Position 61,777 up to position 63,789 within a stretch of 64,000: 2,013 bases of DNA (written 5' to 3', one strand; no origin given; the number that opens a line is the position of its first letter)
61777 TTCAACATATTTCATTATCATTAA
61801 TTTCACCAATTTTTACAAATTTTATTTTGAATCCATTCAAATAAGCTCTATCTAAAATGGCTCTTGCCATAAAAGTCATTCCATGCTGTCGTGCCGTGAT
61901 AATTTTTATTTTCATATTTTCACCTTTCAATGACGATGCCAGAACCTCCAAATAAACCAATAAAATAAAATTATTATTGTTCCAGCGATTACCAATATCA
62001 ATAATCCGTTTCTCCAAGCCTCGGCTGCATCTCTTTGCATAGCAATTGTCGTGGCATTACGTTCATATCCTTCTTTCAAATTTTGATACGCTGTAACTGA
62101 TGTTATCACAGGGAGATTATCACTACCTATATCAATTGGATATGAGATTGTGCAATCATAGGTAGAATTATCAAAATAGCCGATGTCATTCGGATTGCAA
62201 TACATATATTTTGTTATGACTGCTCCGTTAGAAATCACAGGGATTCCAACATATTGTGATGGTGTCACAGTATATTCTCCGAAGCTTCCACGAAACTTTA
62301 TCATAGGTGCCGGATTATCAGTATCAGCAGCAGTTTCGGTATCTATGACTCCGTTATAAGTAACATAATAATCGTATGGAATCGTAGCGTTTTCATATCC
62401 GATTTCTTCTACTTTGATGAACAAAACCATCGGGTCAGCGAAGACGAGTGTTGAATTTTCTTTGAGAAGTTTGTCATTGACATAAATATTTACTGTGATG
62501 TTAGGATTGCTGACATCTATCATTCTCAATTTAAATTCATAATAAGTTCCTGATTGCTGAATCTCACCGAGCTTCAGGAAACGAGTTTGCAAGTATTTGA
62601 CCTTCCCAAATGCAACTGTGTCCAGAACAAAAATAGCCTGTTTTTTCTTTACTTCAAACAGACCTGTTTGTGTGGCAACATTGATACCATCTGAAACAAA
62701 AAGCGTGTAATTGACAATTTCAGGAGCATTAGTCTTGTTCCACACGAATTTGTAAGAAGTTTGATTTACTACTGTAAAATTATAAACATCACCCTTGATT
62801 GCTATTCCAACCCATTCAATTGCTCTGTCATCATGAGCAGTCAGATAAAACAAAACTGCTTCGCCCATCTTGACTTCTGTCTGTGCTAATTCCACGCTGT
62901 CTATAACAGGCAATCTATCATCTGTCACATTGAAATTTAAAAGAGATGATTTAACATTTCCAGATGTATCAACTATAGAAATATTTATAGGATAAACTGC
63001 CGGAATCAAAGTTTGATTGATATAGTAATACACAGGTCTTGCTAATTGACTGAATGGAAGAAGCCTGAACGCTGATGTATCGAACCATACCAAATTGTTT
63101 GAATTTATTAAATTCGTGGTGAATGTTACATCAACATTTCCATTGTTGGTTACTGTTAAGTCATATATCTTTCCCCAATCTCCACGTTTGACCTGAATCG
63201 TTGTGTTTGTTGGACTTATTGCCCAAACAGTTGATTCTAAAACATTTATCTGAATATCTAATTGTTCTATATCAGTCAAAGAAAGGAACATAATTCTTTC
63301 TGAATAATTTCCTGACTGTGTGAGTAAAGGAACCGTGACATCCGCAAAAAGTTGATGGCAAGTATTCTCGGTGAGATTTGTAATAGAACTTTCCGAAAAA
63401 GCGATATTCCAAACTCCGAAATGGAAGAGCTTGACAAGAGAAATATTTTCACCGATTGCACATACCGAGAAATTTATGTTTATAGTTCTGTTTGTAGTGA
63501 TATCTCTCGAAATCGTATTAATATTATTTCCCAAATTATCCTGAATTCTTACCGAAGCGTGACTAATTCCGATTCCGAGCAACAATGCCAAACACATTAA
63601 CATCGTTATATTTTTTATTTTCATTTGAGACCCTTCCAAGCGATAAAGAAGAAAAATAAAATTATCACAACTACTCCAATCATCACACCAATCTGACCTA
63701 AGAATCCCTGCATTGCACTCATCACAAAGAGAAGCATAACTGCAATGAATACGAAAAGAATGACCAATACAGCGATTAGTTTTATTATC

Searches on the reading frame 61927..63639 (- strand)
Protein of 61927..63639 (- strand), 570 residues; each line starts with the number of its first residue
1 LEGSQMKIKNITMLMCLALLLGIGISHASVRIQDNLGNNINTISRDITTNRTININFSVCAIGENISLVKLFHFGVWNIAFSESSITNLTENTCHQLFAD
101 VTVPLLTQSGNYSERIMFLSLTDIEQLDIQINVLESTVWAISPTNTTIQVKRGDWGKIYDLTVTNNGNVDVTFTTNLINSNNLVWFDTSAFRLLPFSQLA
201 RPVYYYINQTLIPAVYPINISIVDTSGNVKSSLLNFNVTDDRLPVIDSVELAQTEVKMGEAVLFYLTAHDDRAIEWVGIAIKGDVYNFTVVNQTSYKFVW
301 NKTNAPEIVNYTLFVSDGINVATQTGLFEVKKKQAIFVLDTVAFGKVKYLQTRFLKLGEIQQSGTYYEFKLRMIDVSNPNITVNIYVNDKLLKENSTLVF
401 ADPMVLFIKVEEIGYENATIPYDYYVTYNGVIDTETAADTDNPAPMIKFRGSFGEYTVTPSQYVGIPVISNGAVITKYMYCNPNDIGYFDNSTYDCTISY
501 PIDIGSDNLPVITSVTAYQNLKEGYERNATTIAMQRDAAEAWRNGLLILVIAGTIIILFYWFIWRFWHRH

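Call 16: search_protein_families(library=pfam, proteins=[window:61927-63639:-], max_evalue=0.01)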
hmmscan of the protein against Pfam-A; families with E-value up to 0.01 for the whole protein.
window:61927-63639:- (570 aa): 0 families

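Call 116: search_protein_families(library=pfam, proteins=[window:61927-63639:-], max_evalue=1)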
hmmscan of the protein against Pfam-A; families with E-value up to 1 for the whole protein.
window:61927-63639:- (570 aa): 0 families

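Call 117: find_encoding_contigs(protein=window:61927-63639:-, flank=10000, max_places=3)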
Protein window:61927-63639:- (570 aa): no gene with exactly this product is on record in the collection.

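Call 118: find_encoding_contigs(protein=window:61927-63624:-, flank=10000, max_places=3)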
Protein window:61927-63624:- (565 aa): 3 contigs read that carry it; 2 places shown.
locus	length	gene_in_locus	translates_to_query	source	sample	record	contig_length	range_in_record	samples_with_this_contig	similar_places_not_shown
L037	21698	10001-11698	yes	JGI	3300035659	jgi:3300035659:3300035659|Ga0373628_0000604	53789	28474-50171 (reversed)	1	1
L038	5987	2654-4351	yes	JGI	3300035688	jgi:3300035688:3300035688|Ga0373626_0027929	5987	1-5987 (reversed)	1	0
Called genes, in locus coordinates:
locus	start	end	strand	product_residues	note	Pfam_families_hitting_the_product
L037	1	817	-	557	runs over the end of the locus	-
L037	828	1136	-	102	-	-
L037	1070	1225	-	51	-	-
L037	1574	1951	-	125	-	-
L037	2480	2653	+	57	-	-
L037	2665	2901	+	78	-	-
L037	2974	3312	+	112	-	-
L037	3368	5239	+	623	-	PF13481:AAA_25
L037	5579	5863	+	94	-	PF01402:RHH_1 (weak)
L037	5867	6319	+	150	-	-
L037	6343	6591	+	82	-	-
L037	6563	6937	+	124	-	-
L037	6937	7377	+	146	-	-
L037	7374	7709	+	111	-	-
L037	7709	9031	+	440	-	PF01555:N6_N4_Mtase, PF13847:Methyltransf_31 (faint), PF01555:N6_N4_Mtase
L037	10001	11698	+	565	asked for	-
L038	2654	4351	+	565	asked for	-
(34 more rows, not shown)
